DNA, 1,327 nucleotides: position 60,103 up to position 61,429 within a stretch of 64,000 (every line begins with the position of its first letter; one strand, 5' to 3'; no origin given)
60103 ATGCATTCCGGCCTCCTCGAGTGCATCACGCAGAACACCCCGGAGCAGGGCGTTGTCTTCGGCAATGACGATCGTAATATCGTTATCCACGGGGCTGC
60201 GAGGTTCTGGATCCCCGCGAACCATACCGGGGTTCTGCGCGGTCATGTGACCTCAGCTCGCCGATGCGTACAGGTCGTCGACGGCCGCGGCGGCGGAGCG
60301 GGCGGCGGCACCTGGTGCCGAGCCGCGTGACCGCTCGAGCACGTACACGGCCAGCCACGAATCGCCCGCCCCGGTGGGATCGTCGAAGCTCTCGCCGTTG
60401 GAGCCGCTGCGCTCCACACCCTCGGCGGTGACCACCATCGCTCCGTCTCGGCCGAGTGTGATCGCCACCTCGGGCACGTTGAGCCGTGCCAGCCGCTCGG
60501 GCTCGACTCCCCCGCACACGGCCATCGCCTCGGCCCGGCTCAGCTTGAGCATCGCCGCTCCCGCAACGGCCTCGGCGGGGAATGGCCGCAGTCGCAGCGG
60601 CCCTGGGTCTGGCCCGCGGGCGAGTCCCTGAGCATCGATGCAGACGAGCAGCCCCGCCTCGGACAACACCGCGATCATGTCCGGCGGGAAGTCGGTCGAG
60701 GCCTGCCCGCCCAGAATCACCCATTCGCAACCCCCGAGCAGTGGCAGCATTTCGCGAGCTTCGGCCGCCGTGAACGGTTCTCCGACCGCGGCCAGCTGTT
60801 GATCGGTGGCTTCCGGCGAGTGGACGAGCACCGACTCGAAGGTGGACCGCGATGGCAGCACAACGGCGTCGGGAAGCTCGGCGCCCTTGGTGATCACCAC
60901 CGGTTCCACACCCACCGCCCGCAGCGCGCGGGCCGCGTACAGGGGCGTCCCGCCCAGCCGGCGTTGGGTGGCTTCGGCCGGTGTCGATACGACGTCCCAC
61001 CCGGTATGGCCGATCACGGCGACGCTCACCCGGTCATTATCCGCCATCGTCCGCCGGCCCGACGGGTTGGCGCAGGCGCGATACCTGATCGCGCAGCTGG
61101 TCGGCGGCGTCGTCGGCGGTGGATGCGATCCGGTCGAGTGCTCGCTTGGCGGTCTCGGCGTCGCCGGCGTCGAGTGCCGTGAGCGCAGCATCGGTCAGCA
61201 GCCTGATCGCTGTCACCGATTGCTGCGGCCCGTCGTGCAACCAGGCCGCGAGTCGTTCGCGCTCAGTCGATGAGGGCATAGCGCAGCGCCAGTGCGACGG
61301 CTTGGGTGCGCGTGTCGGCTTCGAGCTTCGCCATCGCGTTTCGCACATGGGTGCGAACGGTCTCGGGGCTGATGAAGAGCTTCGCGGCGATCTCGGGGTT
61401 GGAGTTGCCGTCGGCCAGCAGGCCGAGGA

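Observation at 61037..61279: Untracked 80-aa ORF encoding a stand-alone HisKA_3 DHp domain with no kinase catalytic domain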

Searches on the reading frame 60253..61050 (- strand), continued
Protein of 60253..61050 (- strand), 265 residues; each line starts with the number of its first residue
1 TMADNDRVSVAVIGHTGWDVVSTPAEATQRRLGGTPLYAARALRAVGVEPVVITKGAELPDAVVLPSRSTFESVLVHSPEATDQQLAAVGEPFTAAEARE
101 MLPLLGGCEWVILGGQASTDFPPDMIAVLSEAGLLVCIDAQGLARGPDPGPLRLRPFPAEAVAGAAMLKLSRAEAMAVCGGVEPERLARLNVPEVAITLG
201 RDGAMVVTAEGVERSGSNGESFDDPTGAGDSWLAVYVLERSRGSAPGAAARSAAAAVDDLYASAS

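Call 59: search_protein_families(library=pfam, proteins=[L007:5216-6001:+, L006:5165-6001:+, L026:4159-5001:+, L036:4126-4992:+, L041:4306-4998:+, L052:4348-4992:+, L039:4354-5004:+, L038:4354-5004:+, P0267], max_evalue=1)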
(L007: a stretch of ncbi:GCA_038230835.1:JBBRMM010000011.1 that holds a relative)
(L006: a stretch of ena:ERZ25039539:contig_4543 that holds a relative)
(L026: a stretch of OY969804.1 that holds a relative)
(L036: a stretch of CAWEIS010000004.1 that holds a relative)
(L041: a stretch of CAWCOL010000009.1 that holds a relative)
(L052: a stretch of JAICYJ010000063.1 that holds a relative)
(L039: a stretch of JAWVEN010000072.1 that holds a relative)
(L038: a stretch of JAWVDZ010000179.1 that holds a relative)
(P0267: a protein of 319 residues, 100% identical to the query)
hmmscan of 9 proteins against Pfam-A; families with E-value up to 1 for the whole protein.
L007:5216-6001:+ (262 aa): 8 families
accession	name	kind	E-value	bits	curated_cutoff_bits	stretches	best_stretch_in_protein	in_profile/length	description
PF02518.31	HATPase_c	-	5.1e-10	40.2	26.4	1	172-258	4-109/111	Histidine kinase-, DNA gyrase B-, and HSP90-like ATPase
PF07730.19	HisKA_3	-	1e-09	39.2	24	1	64-130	1-66/68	Histidine kinase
PF13581.12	HATPase_c_2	-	5.5e-06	26.8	27.4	1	177-254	35-125/127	Histidine kinase-like ATPase domain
PF06793.17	UPF0262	-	0.0067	16.9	25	1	165-211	20-66/153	Uncharacterised protein family (UPF0262)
PF09537.16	DUF2383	-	0.2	12.3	30.8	1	98-152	20-75/111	Domain of unknown function (DUF2383)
PF12868.12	DUF3824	-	0.26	12.3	22.7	0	13-58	11-56/148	Domain of unknwon function (DUF3824)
PF14818.11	SOGA1-2-like_CC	-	0.37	11.1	26.6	1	37-74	5-38/54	SOGA 1/2-like, coiled-coil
PF02776.23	TPP_enzyme_N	-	0.39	10.9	26.8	1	101-150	39-89/119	Thiamine pyrophosphate enzyme, N-terminal TPP binding domain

L006:5165-6001:+ (279 aa): 4 families
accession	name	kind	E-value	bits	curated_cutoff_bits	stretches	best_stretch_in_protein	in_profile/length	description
PF07730.19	HisKA_3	-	6.4e-09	36.7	24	1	80-146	1-66/68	Histidine kinase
PF02518.31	HATPase_c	-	0.00037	21.4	26.4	1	189-258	4-94/111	Histidine kinase-, DNA gyrase B-, and HSP90-like ATPase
PF13581.12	HATPase_c_2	-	0.002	18.6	27.4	1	191-231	32-77/127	Histidine kinase-like ATPase domain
PF09976.15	TPR_21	-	0.11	12.6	25.5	1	62-170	35-146/193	Tetratricopeptide repeat-like domain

L026:4159-5001:+ (281 aa): 5 families
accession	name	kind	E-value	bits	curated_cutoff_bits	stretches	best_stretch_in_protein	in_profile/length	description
PF02518.31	HATPase_c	-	5.4e-10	40.1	26.4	1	189-274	4-109/111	Histidine kinase-, DNA gyrase B-, and HSP90-like ATPase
PF07730.19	HisKA_3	-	1.2e-09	39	24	1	80-146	1-66/68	Histidine kinase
PF13581.12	HATPase_c_2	-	0.0055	17.1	27.4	1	193-231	34-77/127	Histidine kinase-like ATPase domain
PF03514.20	GRAS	-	0.11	11.8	27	1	106-141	8-43/374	GRAS domain family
PF20990.2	DUF2207_C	-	0.24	11.5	33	1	14-78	146-212/247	Predicted membrane protein (DUF2207) C-terminal domain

L036:4126-4992:+ (289 aa): 5 families
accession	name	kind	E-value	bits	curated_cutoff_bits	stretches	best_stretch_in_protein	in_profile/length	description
PF07730.19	HisKA_3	-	1.8e-11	44.9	24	1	99-165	2-67/68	Histidine kinase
PF20990.2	DUF2207_C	-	0.09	12.9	33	1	20-93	141-211/247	Predicted membrane protein (DUF2207) C-terminal domain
PF00420.29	Oxidored_q2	-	0.1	12.8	26.1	1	27-75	37-86/95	NADH-ubiquinone/plastoquinone oxidoreductase chain 4L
PF06103.16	DUF948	-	0.11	13.1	37.2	0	139-185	20-66/89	Bacterial protein of unknown function (DUF948)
PF17461.7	DUF5423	-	0.24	10.7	25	1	30-77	29-78/348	Family of unknown function (DUF5423)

L041:4306-4998:+ (231 aa): 1 family
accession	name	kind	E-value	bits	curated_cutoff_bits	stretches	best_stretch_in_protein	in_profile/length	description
PF07730.19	HisKA_3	-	8.6e-11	42.7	24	1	36-99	1-63/68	Histidine kinase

L052:4348-4992:+ (215 aa): 3 families
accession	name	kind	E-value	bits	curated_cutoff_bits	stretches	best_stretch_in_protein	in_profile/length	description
PF07730.19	HisKA_3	-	2.7e-11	44.3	24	1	26-94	1-68/68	Histidine kinase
PF12324.14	HTH_15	-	0.029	14.9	27.2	1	43-79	25-59/74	Helix-turn-helix domain of alkylmercury lyase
PF09701.15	Cas_Cmr5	-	0.08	13.6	21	1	61-126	6-54/119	CRISPR-associated protein (Cas_Cmr5)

L039:4354-5004:+ (217 aa): 3 families
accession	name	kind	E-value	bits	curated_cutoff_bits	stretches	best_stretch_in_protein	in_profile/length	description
PF07730.19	HisKA_3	-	1.5e-09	38.7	24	1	27-93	1-66/68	Histidine kinase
PF16591.11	HBM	-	0.012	15.5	29.8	1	11-98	162-247/254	Helical bimodular sensor domain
PF06475.18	Glycolipid_bind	-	0.12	12.4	25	1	72-169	26-108/180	Putative glycolipid-binding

L038:4354-5004:+ (217 aa): 2 families
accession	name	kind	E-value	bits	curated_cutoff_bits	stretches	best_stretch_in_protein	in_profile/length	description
PF07730.19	HisKA_3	-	3.4e-10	40.8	24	1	27-93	1-66/68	Histidine kinase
PF12348.14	CLASP_N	-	0.04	13.9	27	1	35-99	40-104/227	CLASP N terminal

P0267 (319 aa): 3 families
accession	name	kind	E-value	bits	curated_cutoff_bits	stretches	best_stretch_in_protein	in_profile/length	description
PF00294.29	PfkB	-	2.3e-08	34.2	25.8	1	236-310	204-283/302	pfkB family carbohydrate kinase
PF07730.19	HisKA_3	-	3.2e-08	34.4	24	1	13-80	1-67/68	Histidine kinase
PF24722.1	DUF7674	-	0.16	12.5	27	1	8-71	9-69/111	Domain of unknown function (DUF7674)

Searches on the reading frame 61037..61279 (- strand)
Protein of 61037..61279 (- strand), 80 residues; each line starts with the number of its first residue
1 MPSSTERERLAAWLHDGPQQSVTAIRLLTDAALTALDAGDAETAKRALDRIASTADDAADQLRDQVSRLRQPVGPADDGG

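Call 3: search_protein_families(library=pfam, proteins=[window:61037-61279:-], max_evalue=1)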
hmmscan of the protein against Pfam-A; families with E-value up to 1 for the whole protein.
window:61037-61279:- (80 aa): 6 families
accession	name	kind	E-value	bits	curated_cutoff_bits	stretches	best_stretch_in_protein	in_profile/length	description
PF07730.19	HisKA_3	-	7.7e-13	49.2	24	1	6-72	1-66/68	Histidine kinase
PF08376.15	NIT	-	0.00044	21.1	24.9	1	5-73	8-79/239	Nitrate and nitrite sensing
PF04012.17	PspA_IM30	-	0.021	14.9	33.9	1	26-70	68-111/220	PspA/IM30 family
PF07219.19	HemY_N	-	0.092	13.3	31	1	28-58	62-92/107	HemY protein N-terminus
PF00512.31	HisKA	-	0.1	13.1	26.9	1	22-69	17-63/66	His Kinase A (phospho-acceptor) domain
PF19957.5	EAD5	-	0.11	12.7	27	1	28-68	74-114/135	Effector-associated domain 5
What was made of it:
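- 61037..61279 (-): 80-aa stand-alone HisKA_3 DHp protein (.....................................). Pfam HisKA_3 at 49.2 bits, E 7.7e-13 (call 3).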

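Call 4: search_protein_families(library=ncbifam, proteins=[window:61037-61279:-], max_evalue=1)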
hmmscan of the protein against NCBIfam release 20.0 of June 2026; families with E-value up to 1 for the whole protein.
window:61037-61279:- (80 aa): 6 families
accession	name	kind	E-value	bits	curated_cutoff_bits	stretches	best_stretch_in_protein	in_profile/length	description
NF052443.1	SensHisKinMctS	equivalog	1.1e-05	23.9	700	1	5-73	249-316/457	two-component system sensor histidine kinase MctS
NF047786.1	his_kin_MadS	equivalog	0.01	15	500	1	5-71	229-292/434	MadS family sensor histidine kinase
NF047322.1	HK_morpho_MacS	equivalog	0.027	13.7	300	1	4-67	180-247/367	MacS family sensor histidine kinase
TIGR02806.2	clostrip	equivalog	0.15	10.9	550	1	2-70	244-309/472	clostripain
NF052531.1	Strep_LiaS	equivalog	0.24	10.6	450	1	5-67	131-193/328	envelope stress sensor histidine kinase LiaS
NF008649.0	PRK11644.1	equivalog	0.3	9.8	408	1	7-70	304-365/499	signal transduction histidine-protein kinase/phosphatase UhpB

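Call 5: find_homologous_proteins(query=window:61040-61279:-, max_evalue=0.001)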
Query window:61040-61279:- (80 aa): 7 proteins with E <= 0.001 among 24 candidates.
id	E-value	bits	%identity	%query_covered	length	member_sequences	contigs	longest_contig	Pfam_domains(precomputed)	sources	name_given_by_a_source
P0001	1.4e-40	154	98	100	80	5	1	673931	PF07730.20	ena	-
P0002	4.3e-26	108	77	93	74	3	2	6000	PF07730.20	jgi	jgi:signal transduction histidine kinase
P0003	4.6e-26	108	74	100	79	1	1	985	PF07730.20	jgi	jgi:signal transduction histidine kinase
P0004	2.2e-21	93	74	88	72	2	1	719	PF07730.20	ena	-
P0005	5.1e-20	89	69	88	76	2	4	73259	PF07730.20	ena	-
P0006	5.1e-17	79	68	89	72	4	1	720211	PF07730.20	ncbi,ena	-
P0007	6.5e-9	54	80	50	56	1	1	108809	PF07730.20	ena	-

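Call 7: find_encoding_contigs(protein=P0006, flank=6000, max_places=4)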
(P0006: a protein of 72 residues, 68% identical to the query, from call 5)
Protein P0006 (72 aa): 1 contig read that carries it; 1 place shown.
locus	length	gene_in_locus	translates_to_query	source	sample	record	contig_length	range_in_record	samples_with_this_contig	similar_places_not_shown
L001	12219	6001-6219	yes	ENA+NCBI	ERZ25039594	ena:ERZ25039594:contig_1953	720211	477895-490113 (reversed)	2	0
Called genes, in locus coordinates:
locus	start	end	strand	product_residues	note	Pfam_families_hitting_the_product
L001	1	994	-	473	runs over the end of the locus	PF01663:Phosphodiest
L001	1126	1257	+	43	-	-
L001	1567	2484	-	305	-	PF00781:DAGK_cat, PF19279:YegS_C (weak)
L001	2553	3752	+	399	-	PF00089:Trypsin, PF13365:Trypsin_2, PF00595:PDZ (faint), PF13180:PDZ_2, PF17820:PDZ_6 (faint)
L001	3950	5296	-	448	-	PF01545:Cation_efflux, PF16916:ZT_dimer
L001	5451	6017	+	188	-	PF00072:Response_reg, PF08281:Sigma70_r4_2 (weak), PF00196:GerE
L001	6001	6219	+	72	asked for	PF07730:HisKA_3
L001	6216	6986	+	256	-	PF00294:PfkB (weak)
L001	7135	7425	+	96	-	PF00072:Response_reg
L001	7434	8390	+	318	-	PF00296:Bac_luciferase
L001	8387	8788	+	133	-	PF01243:PNPOx_N, PF12900:Pyridox_ox_2 (weak)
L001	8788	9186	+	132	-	PF01243:PNPOx_N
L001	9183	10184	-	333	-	PF00296:Bac_luciferase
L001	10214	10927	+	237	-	PF01983:CofC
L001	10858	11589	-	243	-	PF01996:F420_ligase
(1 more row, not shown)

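Call 8: find_encoding_contigs(protein=P0005, flank=6000, max_places=4)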
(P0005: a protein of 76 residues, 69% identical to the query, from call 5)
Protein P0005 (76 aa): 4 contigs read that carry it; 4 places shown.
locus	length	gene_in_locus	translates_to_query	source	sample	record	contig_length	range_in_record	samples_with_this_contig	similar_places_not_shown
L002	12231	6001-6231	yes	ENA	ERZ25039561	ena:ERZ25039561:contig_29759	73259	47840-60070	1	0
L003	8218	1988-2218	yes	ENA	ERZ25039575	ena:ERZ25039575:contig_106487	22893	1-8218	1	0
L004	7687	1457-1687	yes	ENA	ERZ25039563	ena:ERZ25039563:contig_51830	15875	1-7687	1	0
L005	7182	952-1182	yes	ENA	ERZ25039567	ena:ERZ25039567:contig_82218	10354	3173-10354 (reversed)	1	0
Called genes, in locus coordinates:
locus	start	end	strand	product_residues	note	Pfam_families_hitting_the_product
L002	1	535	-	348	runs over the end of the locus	PF01663:Phosphodiest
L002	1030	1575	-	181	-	-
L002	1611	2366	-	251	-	PF00781:DAGK_cat, PF19279:YegS_C (weak)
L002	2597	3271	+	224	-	PF13365:Trypsin_2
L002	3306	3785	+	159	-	PF17820:PDZ_6 (faint), PF00595:PDZ (faint), PF13180:PDZ_2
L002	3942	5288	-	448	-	PF01545:Cation_efflux, PF16916:ZT_dimer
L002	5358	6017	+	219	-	PF00072:Response_reg, PF08281:Sigma70_r4_2 (weak), PF00196:GerE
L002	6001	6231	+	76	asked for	PF07730:HisKA_3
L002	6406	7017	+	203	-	PF00294:PfkB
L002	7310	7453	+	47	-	PF00072:Response_reg (weak)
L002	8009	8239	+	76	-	-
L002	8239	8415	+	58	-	-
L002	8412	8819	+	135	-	PF01243:PNPOx_N, PF12900:Pyridox_ox_2 (weak)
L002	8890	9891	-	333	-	PF00296:Bac_luciferase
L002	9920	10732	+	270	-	PF01983:CofC, PF12804:NTP_transf_3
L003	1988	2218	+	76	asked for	PF07730:HisKA_3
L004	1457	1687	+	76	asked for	PF07730:HisKA_3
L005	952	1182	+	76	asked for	PF07730:HisKA_3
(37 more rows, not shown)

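Call 19: search_protein_representatives(alignment_id=A1)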
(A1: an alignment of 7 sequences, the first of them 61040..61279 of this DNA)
Query: 7 sequences, 78 profile positions. Proteins with E-value up to 0.001 (for the whole library): 272; up to 1e-10: 24; up to 1e-30: 0. The best 150 are listed.
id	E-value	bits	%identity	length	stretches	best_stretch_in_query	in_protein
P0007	7.7e-19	83.7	-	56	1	1-42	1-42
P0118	1.4e-17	79.6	-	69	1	1-64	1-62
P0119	2.4e-17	78.9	-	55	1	23-73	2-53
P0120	3.3e-16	75.2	-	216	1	6-67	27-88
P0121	3.5e-15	72.0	-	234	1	1-72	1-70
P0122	4.6e-15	71.6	-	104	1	6-69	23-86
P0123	9.5e-15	70.5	-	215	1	6-65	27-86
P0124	2.8e-14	69.1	-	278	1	5-70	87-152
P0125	1.2e-13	67.0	-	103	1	6-63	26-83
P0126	1.7e-13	66.5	-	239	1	5-70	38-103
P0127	4.2e-13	65.3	-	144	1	5-70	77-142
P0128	5.6e-13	64.9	-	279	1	5-70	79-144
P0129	5.8e-13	64.8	-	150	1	6-69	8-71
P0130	1.2e-12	63.8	-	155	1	6-70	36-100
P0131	1.3e-12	63.7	-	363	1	5-70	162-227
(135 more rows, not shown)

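Call 41: search_solved_structures(query=A1, max_evalue=0.01, show_alignments=2)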
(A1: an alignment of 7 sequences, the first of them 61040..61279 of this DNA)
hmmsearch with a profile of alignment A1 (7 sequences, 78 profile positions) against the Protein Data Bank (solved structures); distinct sequences matched with E-value up to 0.01: 5.
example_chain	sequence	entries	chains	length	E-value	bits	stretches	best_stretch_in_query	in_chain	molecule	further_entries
8glt_0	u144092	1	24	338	0.00039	23.7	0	19-54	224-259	C3-comp_O32-15, polyalanine model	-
6g6o_A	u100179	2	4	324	0.0011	22.2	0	13-27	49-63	Ika8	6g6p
3gig_A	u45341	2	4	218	0.0045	20.3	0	6-70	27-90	Sensor histidine kinase desK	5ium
3ehf_A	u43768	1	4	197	0.0058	19.9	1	6-70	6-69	Sensor kinase (YocF protein)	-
7ssj_A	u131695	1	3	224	0.0092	19.3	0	6-70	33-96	Sensor histidine kinase DesK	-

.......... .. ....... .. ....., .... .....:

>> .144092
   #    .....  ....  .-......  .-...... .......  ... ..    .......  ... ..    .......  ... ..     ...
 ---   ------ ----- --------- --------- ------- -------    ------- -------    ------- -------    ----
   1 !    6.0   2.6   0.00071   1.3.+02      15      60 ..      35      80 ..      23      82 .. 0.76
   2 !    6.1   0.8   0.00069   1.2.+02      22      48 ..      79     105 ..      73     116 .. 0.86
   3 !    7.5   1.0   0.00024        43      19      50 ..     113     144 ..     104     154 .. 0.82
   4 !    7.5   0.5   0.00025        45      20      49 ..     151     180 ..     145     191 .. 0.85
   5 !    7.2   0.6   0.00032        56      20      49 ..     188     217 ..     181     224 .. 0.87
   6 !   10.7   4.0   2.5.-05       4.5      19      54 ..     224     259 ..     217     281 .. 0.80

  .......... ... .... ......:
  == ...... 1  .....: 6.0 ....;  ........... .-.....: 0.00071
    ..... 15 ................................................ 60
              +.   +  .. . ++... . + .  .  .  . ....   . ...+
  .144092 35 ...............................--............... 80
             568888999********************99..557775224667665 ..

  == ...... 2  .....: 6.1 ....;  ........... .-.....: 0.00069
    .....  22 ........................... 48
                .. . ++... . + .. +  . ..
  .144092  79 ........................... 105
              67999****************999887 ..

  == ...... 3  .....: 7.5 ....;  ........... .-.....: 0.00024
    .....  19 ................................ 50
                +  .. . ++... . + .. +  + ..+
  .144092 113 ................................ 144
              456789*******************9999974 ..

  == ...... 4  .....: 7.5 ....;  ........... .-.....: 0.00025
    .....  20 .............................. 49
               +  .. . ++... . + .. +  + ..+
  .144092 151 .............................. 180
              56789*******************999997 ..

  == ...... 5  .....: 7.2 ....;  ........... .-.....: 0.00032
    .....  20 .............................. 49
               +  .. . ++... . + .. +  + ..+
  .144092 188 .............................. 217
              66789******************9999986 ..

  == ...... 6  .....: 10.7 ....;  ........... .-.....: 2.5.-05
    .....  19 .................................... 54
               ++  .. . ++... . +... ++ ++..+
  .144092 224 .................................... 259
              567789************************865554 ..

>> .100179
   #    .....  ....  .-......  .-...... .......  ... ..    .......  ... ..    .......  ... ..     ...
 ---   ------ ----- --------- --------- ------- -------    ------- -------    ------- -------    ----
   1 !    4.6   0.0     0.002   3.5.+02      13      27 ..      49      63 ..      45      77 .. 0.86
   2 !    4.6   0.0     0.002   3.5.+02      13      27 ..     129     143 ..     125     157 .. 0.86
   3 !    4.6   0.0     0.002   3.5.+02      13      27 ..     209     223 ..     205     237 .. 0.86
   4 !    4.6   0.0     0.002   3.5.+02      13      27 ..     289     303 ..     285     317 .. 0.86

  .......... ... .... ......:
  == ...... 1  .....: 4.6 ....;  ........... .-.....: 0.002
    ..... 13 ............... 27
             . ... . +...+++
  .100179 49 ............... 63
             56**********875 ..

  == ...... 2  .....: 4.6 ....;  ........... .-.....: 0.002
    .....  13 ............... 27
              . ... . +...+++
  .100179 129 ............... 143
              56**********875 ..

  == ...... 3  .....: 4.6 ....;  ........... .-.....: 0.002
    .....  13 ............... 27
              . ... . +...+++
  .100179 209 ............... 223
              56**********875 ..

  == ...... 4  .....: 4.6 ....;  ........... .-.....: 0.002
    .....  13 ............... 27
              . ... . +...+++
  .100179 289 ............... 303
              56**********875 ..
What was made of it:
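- Closest known: HisKA_3 sensor kinases NarX, DesK and LiaS. Same: DesK is the best PDB sequence match for the DHp (E about 0.005, call 41).
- Tried and rejected: It gave only weak DesK hits, plus spurious designed-repeat hits (call 41).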

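Call 60: find_encoding_contigs(protein=P0002, flank=4000, max_places=3)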
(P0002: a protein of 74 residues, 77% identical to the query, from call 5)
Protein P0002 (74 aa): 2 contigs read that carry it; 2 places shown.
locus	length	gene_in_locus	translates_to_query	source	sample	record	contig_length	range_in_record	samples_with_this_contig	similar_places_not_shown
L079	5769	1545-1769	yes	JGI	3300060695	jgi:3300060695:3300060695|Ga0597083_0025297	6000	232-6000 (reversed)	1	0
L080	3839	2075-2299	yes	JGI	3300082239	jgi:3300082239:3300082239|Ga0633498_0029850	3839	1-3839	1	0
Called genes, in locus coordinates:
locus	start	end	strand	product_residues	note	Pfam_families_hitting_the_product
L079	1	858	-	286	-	?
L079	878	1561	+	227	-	PF00072:Response_reg, PF00196:GerE, PF08281:Sigma70_r4_2 (weak)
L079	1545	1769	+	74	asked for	PF07730:HisKA_3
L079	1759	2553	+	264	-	PF00294:PfkB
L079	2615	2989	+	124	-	PF00072:Response_reg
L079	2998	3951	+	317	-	PF00296:Bac_luciferase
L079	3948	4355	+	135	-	PF01243:PNPOx_N, PF12900:Pyridox_ox_2 (weak)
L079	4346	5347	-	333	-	PF00296:Bac_luciferase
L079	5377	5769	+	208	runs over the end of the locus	?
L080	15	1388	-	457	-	PF01545:Cation_efflux, PF16916:ZT_dimer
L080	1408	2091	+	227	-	PF00072:Response_reg, PF00196:GerE, PF08281:Sigma70_r4_2 (weak)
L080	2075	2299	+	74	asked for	PF07730:HisKA_3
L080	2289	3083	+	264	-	PF00294:PfkB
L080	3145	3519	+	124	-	PF00072:Response_reg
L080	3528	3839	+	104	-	?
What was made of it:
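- Checked: Short orthologues of 72-80 aa with the same overlaps occur in independent ENA, NCBI and JGI assemblies (calls 5, 7, 8, 60).
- Orthologues of 72-80 aa with identical synteny in ENA, NCBI and JGI assemblies (calls 5, 7, 8, 60). The ORF is open in every clade member from three data sources (calls 5, 8, 60).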
